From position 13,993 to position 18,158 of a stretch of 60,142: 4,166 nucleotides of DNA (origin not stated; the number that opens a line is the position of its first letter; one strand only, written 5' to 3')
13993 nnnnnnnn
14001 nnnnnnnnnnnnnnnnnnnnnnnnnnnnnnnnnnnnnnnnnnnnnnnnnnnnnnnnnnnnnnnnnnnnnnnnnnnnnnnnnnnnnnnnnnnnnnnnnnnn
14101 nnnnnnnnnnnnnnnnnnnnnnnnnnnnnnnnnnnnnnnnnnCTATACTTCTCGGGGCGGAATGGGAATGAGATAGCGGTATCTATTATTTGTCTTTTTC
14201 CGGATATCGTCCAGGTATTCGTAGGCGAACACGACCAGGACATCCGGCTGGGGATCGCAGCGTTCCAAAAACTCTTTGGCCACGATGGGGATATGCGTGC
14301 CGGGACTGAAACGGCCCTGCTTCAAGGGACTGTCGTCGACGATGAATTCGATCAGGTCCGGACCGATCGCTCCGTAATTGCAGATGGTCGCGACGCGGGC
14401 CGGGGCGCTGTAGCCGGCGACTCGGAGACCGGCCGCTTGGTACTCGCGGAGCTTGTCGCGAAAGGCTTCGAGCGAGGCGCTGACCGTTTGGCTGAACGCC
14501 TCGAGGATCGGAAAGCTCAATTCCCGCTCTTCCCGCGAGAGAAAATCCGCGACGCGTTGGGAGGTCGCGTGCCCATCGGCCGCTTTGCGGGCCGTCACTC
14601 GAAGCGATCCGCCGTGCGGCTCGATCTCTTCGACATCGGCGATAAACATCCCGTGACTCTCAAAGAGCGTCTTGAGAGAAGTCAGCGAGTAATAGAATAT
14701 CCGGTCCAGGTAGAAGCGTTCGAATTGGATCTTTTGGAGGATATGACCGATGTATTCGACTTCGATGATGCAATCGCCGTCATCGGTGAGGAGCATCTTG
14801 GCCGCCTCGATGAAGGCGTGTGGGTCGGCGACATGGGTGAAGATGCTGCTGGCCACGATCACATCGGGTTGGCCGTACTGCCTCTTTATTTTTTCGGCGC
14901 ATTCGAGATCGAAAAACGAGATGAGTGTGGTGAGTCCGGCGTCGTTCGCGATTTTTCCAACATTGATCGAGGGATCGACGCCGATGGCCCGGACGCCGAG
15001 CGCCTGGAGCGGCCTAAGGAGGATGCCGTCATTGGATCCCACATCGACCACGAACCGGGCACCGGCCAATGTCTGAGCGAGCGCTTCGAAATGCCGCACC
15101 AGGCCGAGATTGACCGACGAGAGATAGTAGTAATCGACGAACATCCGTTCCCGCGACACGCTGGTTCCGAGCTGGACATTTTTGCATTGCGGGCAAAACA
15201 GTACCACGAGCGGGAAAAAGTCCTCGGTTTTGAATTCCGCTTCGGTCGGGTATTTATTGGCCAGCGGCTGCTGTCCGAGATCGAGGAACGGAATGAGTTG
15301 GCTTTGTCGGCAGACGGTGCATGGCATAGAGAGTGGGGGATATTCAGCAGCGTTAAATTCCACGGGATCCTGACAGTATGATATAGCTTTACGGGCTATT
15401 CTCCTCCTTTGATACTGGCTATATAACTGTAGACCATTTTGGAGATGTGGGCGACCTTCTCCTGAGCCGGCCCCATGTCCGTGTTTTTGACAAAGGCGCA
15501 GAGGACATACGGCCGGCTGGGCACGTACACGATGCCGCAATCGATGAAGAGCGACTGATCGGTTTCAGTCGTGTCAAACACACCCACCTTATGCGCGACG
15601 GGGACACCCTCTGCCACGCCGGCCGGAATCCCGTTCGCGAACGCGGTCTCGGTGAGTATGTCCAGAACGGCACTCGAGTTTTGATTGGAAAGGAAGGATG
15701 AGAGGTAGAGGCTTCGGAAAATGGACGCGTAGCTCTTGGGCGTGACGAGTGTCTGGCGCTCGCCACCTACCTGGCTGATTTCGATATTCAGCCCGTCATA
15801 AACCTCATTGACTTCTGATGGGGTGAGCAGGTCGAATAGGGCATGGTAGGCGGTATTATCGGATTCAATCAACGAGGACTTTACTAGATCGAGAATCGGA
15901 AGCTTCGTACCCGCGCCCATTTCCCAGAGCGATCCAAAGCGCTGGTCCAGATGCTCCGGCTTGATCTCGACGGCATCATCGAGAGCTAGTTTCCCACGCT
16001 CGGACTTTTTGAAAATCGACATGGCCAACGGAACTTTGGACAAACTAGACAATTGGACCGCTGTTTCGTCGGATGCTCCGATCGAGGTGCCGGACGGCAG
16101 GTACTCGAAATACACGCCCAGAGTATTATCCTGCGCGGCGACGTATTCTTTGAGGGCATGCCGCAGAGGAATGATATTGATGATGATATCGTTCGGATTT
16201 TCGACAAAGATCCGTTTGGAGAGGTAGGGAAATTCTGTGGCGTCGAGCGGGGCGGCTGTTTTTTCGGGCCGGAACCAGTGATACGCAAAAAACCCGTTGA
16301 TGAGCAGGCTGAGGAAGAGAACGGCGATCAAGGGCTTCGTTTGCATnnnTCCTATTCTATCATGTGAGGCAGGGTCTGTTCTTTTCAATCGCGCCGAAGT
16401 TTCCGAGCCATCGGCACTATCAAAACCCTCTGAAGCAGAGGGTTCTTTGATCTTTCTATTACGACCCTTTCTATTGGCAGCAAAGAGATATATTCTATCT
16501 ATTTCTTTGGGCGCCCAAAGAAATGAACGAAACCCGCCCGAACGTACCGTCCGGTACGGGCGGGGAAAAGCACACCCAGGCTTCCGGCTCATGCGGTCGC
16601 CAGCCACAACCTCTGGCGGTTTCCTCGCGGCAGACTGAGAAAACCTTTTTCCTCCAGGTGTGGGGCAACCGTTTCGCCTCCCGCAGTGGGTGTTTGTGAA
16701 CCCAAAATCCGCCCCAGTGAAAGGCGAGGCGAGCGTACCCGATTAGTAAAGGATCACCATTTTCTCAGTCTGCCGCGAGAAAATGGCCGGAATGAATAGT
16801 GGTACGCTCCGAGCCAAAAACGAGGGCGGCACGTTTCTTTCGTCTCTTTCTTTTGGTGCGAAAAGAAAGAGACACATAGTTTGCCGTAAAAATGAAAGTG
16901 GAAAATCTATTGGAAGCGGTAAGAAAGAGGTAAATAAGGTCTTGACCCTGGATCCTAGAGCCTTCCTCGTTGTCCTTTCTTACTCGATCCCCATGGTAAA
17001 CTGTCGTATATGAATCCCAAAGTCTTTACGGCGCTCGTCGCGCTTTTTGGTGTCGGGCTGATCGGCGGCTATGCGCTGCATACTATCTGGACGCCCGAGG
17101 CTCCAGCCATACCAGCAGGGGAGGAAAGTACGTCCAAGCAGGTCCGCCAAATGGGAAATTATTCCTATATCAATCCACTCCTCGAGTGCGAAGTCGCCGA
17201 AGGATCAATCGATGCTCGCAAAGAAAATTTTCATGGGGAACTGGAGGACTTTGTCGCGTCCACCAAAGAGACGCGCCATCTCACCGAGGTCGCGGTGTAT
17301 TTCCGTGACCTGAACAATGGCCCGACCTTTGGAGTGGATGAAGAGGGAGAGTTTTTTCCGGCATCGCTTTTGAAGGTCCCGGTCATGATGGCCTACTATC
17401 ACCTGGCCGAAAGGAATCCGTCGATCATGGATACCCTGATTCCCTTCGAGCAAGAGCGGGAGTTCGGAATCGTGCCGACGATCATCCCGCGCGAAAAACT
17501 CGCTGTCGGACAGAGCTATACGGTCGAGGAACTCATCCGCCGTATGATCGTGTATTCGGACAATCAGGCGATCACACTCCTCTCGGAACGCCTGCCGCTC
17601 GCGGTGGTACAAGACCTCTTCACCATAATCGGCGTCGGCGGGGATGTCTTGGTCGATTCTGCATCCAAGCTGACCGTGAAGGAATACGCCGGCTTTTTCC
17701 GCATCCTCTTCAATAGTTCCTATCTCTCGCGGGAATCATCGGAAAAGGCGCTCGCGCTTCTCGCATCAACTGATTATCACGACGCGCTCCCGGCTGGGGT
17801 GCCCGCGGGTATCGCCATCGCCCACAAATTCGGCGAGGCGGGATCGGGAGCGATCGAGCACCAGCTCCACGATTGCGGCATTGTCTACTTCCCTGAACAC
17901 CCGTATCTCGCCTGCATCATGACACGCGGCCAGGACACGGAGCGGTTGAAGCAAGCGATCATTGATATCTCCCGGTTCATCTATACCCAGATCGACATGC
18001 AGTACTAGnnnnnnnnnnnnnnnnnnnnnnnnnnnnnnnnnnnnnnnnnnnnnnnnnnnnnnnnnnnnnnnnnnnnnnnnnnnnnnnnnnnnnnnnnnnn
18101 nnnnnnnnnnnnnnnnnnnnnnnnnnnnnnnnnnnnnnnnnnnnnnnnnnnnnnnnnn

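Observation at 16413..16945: The element core is inverted between two loci whose flanks run in the same direction, and it is bounded by palindromic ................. hairpins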

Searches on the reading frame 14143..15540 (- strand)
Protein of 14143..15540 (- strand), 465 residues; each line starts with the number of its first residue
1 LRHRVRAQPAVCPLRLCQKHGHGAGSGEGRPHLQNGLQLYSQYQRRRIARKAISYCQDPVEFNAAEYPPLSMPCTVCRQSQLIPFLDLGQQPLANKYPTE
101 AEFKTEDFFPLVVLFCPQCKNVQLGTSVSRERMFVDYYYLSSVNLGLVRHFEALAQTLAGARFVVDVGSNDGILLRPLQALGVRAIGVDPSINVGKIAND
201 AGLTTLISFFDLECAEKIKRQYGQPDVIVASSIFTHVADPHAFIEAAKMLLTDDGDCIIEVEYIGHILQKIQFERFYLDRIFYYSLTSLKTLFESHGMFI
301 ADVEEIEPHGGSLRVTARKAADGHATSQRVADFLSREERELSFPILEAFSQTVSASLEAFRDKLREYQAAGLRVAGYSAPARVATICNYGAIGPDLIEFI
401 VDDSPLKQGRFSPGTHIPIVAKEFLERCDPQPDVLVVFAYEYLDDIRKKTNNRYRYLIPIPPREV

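Call 14: search_protein_families(library=pfam, proteins=[window:14143-15540:-])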
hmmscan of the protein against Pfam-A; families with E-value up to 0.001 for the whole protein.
window:14143-15540:- (465 aa): 6 families
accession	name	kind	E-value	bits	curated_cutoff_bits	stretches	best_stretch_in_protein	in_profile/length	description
PF08484.17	Methyltransf_14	-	1.2e-33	116.6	23.5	1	309-452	3-147/160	C-methyltransferase C-terminal domain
PF08421.16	Methyltransf_13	-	8.8e-18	64.7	31.3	1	74-134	1-62/62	Putative zinc binding domain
PF13489.12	Methyltransf_23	-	1.4e-17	64.3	27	1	158-297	20-158/164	Methyltransferase domain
PF08242.18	Methyltransf_12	-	5.2e-08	34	30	1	165-256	1-97/98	Methyltransferase domain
PF08241.18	Methyltransf_11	-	9.3e-07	29.8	21.2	1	165-259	1-95/95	Methyltransferase domain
PF13649.12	Methyltransf_25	-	9.5e-05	23.5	27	1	164-255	1-97/97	Methyltransferase domain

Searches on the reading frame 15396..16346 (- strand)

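Call 14: search_protein_families(library=pfam, proteins=[window:15396-16346:-])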
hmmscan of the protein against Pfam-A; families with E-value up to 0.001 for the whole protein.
window:15396-16346:- (316 aa): 1 family
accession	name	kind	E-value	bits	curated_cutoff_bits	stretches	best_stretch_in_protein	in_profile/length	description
PF13354.11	Beta-lactamase2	-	1.9e-38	132.4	22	1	77-286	1-214/214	Beta-lactamase enzyme family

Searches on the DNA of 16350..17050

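Call 8: search_rna_families(source=window, start=16350, end=17050, threshold=evalue, max_evalue=10, show_alignments=2)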
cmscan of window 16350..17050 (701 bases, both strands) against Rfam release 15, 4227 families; matches with E-value up to 10: 5.
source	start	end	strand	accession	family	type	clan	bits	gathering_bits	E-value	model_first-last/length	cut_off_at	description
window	16462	16529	-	RF03785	mir-974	Gene; miRNA;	-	19.1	90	0.86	1-91/91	no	mir-974 microRNA precursor family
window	16842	16873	+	RF04239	mir-4679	Gene; miRNA;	-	18.9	88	1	1-75/75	no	mir-4679 microRNA precursor family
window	16842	16873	-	RF04239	mir-4679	Gene; miRNA;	-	18.7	88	1.1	1-75/75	no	mir-4679 microRNA precursor family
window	16416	16508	-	RF01859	Phe_leader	Cis-reg; leader;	-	17.9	55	3.1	1-125/125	no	Phenylalanine leader peptide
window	16840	16873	-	RF03973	mir-5615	Gene; miRNA;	-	15.5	82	5.3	1-61/61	no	mir-5615 microRNA precursor family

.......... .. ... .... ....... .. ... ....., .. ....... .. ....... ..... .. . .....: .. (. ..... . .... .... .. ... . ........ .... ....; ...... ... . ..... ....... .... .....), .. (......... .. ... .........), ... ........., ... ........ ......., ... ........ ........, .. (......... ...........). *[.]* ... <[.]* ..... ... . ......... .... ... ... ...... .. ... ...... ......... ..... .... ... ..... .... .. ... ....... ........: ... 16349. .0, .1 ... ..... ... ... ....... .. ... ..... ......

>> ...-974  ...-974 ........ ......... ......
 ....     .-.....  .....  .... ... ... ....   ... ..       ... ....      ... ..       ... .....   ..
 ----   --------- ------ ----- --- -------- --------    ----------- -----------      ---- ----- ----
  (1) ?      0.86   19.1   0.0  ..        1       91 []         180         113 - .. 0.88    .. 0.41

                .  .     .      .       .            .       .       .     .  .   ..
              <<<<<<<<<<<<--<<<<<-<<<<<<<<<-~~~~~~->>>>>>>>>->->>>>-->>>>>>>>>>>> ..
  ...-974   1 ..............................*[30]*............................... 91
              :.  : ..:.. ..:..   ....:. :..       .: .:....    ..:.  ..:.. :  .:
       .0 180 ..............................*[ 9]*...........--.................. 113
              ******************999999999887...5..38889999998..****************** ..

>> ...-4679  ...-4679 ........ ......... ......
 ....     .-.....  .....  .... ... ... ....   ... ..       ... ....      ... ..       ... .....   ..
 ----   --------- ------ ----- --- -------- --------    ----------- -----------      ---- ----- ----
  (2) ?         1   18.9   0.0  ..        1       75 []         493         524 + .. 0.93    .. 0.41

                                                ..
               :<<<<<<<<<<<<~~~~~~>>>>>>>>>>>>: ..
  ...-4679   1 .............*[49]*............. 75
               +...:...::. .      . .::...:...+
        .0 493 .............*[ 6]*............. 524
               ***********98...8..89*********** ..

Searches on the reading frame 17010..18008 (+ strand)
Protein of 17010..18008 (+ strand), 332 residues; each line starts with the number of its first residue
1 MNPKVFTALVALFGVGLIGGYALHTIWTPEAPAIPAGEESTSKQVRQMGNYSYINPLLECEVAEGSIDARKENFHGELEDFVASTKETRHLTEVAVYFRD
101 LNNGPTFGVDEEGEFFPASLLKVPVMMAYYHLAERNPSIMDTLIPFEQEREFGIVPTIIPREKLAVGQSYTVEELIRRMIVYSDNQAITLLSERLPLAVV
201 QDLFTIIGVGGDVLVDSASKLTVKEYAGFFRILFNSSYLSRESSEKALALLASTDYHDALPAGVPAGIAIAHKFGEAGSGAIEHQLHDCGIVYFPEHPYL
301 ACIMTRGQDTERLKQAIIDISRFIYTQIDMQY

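Call 14: search_protein_families(library=pfam, proteins=[window:17010-18008:+])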
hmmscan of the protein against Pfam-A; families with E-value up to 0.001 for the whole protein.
window:17010-18008:+ (332 aa): 1 family
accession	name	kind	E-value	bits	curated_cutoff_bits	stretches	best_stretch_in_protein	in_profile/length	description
PF13354.11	Beta-lactamase2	-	2.5e-37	128.7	22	1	96-305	2-214/214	Beta-lactamase enzyme family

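Call 17: find_encoding_contigs(protein=window:17010-18008:+, flank=10000, max_places=6)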
Protein window:17010-18008:+ (332 aa): no gene with exactly this product is on record in the collection.

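Call 64: find_homologous_proteins(query=window:17010-18008:+, max_evalue=1e-60)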
Query window:17010-18008:+ (332 aa): 2048 proteins with E <= 1e-60 among 8000 candidates; the best 120 are listed.
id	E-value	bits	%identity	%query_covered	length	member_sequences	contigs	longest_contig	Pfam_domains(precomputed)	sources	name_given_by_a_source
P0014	1.2e-218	742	100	100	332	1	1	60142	PF13354.13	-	-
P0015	4.7e-155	534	71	100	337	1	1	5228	PF13354.13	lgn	-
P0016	8.9e-154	529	71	100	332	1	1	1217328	PF13354.13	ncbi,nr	ncbi:MAG: serine hydrolase [Candidatus Moraniibacteriota bacterium]|nr:MAG: serine hydrolase [Candid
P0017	8.5e-153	526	69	100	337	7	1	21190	PF13354.13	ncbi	ncbi:MAG: serine hydrolase [Candidatus Moraniibacteriota bacterium]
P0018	6.0e-152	523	70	99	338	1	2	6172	PF13354.13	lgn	-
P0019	6.8e-151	520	69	100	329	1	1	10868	PF13354.13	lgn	-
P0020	5.1e-150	517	67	100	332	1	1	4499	PF13354.13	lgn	-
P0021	1.9e-148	512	68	100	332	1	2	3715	PF13354.13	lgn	-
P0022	1.4e-147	509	66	100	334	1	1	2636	PF13354.13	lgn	-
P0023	4.5e-147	507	67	100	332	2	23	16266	PF13354.13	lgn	-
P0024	7.6e-146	503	67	100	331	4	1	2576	PF13354.13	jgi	jgi:beta-lactamase class A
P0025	2.0e-145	502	67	100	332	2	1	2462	PF13354.13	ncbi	-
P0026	2.5e-145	502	69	100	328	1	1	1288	PF13354.13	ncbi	-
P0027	1.3e-144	499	67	100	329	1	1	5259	PF13354.13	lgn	-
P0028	5.5e-144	497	69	97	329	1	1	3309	PF13354.13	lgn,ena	-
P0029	1.1e-143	496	67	100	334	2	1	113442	PF13354.13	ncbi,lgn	-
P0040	3.6e-140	485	71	89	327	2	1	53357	PF13354.13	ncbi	-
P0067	4.6e-134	465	71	89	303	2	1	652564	PF13354.13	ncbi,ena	-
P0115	1.3e-124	434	88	69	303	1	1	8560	PF13354.13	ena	-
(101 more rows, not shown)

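Call 65: find_encoding_contigs(protein=P0115, flank=10000, max_places=2)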
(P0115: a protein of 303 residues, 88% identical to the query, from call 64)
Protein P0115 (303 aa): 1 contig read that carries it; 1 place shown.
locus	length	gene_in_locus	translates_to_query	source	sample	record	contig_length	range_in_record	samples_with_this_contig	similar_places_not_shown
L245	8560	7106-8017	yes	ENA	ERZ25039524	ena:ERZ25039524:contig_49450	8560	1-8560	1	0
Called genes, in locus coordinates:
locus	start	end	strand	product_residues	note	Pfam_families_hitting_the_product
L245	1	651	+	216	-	?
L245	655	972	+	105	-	-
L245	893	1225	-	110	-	-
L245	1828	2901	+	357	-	-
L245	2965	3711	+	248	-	-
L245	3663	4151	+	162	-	PF13385:Laminin_G_3 (weak)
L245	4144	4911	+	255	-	-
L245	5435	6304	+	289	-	-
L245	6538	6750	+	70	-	-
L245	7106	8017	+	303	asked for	PF13354:Beta-lactamase2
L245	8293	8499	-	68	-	-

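Call 66: find_encoding_contigs(protein=P0016, flank=10000, max_places=2)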
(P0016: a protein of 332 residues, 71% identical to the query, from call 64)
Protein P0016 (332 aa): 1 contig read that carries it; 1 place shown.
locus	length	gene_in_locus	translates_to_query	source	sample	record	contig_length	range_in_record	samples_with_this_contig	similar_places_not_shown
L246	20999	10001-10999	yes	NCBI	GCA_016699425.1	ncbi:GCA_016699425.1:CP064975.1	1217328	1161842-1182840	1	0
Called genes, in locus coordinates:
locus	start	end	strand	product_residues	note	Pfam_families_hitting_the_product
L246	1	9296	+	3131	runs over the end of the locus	-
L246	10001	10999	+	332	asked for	PF13354:Beta-lactamase2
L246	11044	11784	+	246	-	PF13399:LytR_C (weak)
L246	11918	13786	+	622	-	PF01807:Zn_ribbon_DnaG, PF08275:DNAG_N, PF01751:Toprim, PF13155:Toprim_2, PF13362:Toprim_3 (weak), PF13662:Toprim_4, PF10410:DnaB_bind (weak)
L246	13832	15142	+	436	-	PF03979:Sigma70_r1_1, PF00140:Sigma70_r1_2, PF04542:Sigma70_r2, PF04539:Sigma70_r3, PF04545:Sigma70_r4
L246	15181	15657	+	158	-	PF00293:NUDIX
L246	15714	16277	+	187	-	-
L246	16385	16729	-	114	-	-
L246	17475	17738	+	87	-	-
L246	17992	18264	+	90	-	PF13644:DKNYY (faint)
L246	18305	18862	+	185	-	PF01725:Ham1p_like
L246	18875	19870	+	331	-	PF00005:ABC_tran, PF13304:AAA_21 (weak)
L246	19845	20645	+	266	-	-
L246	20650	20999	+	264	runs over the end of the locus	PF06182:ABC2_membrane_6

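Call 67: find_encoding_contigs(protein=P0067, flank=10000, max_places=2)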
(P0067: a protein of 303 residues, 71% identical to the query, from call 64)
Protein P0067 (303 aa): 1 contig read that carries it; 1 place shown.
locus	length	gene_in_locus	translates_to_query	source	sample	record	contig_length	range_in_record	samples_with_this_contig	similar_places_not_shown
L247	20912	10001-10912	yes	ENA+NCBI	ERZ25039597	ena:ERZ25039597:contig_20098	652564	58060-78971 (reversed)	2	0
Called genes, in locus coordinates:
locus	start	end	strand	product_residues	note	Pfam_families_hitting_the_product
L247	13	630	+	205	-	-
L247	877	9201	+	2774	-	-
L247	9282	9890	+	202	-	PF07963:N_methyl (weak)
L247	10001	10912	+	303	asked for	PF13354:Beta-lactamase2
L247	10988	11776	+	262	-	-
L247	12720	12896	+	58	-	-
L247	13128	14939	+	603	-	PF01807:Zn_ribbon_DnaG, PF08275:DNAG_N, PF01751:Toprim, PF13155:Toprim_2, PF13362:Toprim_3 (weak), PF13662:Toprim_4, PF10410:DnaB_bind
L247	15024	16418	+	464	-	PF03979:Sigma70_r1_1, PF00140:Sigma70_r1_2, PF04542:Sigma70_r2, PF04539:Sigma70_r3, PF04545:Sigma70_r4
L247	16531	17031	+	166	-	PF01058:Oxidored_q6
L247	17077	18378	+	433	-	PF00374:NiFeSe_Hases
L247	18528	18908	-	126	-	-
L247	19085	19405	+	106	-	PF01455:HupF_HypC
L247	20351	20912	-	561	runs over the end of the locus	PF04326:SLFN_AlbA_2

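Call 68: find_encoding_contigs(protein=P0029, flank=10000, max_places=2)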
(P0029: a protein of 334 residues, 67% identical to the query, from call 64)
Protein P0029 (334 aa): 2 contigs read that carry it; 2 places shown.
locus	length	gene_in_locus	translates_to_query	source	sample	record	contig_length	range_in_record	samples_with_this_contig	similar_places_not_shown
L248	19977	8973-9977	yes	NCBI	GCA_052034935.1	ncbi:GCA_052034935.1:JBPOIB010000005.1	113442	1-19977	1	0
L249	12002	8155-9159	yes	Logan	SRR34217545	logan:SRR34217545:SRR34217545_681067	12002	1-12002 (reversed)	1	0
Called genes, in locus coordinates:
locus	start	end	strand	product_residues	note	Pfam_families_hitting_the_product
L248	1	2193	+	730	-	?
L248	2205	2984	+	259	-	PF00902:TatC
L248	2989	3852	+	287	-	-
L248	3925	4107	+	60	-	PF02416:TatA_B_E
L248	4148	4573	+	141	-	-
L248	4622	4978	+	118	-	PF05635:23S_rRNA_IVP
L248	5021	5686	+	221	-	-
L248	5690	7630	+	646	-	-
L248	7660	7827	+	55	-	-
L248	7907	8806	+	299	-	-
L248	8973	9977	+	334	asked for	PF13354:Beta-lactamase2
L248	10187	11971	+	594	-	PF01807:Zn_ribbon_DnaG, PF10410:DnaB_bind (faint), PF08275:DNAG_N, PF01751:Toprim, PF13155:Toprim_2, PF13362:Toprim_3 (weak), PF13662:Toprim_4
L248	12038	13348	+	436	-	PF03979:Sigma70_r1_1, PF00140:Sigma70_r1_2, PF04542:Sigma70_r2, PF04539:Sigma70_r3, PF04545:Sigma70_r4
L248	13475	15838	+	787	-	PF13424:TPR_12 (faint), PF13231:PMT_2, PF12895:ANAPC3 (faint), PF13429:TPR_15 (weak), PF13431:TPR_17 (faint), PF13428:TPR_14 (weak), PF13432:TPR_16 (weak), PF14559:TPR_19 (weak), +7 more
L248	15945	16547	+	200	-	PF13539:Peptidase_M15_4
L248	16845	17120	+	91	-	-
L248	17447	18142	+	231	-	-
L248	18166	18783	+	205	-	-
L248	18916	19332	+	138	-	PF03713:DUF305, PF13628:DUF4142, PF03713:DUF305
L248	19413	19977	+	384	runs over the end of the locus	PF00149:Metallophos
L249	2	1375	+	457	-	?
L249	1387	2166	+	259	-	PF00902:TatC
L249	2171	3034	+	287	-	-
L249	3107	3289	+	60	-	PF02416:TatA_B_E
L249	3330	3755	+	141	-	-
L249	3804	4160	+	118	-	PF05635:23S_rRNA_IVP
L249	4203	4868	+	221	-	-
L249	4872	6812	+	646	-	-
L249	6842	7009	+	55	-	-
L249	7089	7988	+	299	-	-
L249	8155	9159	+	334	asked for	PF13354:Beta-lactamase2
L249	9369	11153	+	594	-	PF01807:Zn_ribbon_DnaG, PF10410:DnaB_bind (faint), PF08275:DNAG_N, PF01751:Toprim, PF13155:Toprim_2, PF13362:Toprim_3 (weak), PF13662:Toprim_4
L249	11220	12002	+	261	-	?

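Call 72: find_encoding_contigs(protein=P0040, flank=6000, max_places=3)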
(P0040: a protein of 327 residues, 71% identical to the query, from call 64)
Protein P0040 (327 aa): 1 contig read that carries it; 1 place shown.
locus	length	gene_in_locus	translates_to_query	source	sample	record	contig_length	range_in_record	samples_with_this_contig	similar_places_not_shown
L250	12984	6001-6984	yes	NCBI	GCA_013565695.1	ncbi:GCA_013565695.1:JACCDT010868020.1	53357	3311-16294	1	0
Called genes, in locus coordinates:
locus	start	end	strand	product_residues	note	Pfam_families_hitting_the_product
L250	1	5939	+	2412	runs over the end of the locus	-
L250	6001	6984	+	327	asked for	PF13354:Beta-lactamase2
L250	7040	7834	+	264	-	-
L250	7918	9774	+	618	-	PF01807:Zn_ribbon_DnaG, PF08275:DNAG_N, PF01751:Toprim, PF13155:Toprim_2, PF13362:Toprim_3 (weak), PF13662:Toprim_4, PF10410:DnaB_bind (weak)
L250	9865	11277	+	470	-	PF03979:Sigma70_r1_1, PF00140:Sigma70_r1_2, PF04542:Sigma70_r2, PF04539:Sigma70_r3, PF04545:Sigma70_r4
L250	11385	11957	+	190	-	PF13539:Peptidase_M15_4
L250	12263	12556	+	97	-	-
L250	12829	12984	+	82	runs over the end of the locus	-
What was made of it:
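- L247, L248/L249 and L250 (calls 67, 68, 72).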

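Call 73: find_encoding_contigs(protein=P0017, flank=6000, max_places=3)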
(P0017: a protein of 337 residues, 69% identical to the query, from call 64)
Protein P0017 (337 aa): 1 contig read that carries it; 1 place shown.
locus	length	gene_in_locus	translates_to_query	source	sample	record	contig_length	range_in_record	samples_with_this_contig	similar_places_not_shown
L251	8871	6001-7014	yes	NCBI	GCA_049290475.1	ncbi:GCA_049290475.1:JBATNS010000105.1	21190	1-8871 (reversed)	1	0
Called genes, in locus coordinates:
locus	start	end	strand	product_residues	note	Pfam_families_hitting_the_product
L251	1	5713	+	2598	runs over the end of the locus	PF13385:Laminin_G_3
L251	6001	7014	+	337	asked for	PF13354:Beta-lactamase2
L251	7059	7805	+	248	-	-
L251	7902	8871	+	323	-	PF01807:Zn_ribbon_DnaG, PF08275:DNAG_N, PF01751:Toprim, PF13155:Toprim_2, PF13662:Toprim_4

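Call 74: find_encoding_contigs(protein=P0023, flank=6000, max_places=10)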
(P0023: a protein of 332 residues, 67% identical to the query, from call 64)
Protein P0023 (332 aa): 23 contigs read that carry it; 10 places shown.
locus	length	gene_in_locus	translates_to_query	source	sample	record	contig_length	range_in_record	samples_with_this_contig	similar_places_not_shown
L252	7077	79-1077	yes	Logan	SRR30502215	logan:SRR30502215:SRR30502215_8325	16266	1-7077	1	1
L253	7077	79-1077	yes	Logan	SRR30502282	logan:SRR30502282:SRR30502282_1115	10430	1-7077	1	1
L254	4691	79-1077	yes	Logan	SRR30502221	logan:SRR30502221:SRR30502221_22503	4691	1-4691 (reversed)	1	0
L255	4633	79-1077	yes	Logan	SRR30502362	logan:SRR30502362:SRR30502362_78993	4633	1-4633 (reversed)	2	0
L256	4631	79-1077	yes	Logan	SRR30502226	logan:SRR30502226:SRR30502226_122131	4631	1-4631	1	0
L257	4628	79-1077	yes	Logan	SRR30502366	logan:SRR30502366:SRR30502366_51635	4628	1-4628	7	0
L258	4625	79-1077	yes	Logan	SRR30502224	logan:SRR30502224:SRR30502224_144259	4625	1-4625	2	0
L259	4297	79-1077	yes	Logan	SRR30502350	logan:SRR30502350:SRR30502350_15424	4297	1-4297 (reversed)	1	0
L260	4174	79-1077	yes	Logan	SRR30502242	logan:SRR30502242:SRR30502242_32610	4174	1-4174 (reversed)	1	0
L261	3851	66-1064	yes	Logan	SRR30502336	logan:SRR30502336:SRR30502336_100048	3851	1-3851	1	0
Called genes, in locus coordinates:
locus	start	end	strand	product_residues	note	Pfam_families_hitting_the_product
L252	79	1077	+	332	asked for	PF13354:Beta-lactamase2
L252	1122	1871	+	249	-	-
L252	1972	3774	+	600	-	PF01807:Zn_ribbon_DnaG, PF08275:DNAG_N, PF01751:Toprim, PF13155:Toprim_2, PF13362:Toprim_3 (faint), PF13662:Toprim_4, PF10410:DnaB_bind (weak)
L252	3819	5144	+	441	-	PF03979:Sigma70_r1_1, PF00140:Sigma70_r1_2, PF04542:Sigma70_r2, PF04539:Sigma70_r3, PF04545:Sigma70_r4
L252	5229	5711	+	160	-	PF00293:NUDIX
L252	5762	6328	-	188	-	-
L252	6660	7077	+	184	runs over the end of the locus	-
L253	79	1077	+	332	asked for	PF13354:Beta-lactamase2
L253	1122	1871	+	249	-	-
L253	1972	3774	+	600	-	PF01807:Zn_ribbon_DnaG, PF08275:DNAG_N, PF01751:Toprim, PF13155:Toprim_2, PF13362:Toprim_3 (faint), PF13662:Toprim_4, PF10410:DnaB_bind (weak)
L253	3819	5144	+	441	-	PF03979:Sigma70_r1_1, PF00140:Sigma70_r1_2, PF04542:Sigma70_r2, PF04539:Sigma70_r3, PF04545:Sigma70_r4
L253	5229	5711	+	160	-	PF00293:NUDIX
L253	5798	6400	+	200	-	PF13539:Peptidase_M15_4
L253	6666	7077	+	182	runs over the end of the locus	-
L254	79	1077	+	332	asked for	PF13354:Beta-lactamase2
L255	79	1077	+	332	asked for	PF13354:Beta-lactamase2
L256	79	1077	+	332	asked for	PF13354:Beta-lactamase2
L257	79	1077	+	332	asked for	PF13354:Beta-lactamase2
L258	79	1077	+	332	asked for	PF13354:Beta-lactamase2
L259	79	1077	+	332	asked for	PF13354:Beta-lactamase2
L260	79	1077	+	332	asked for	PF13354:Beta-lactamase2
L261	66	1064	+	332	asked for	PF13354:Beta-lactamase2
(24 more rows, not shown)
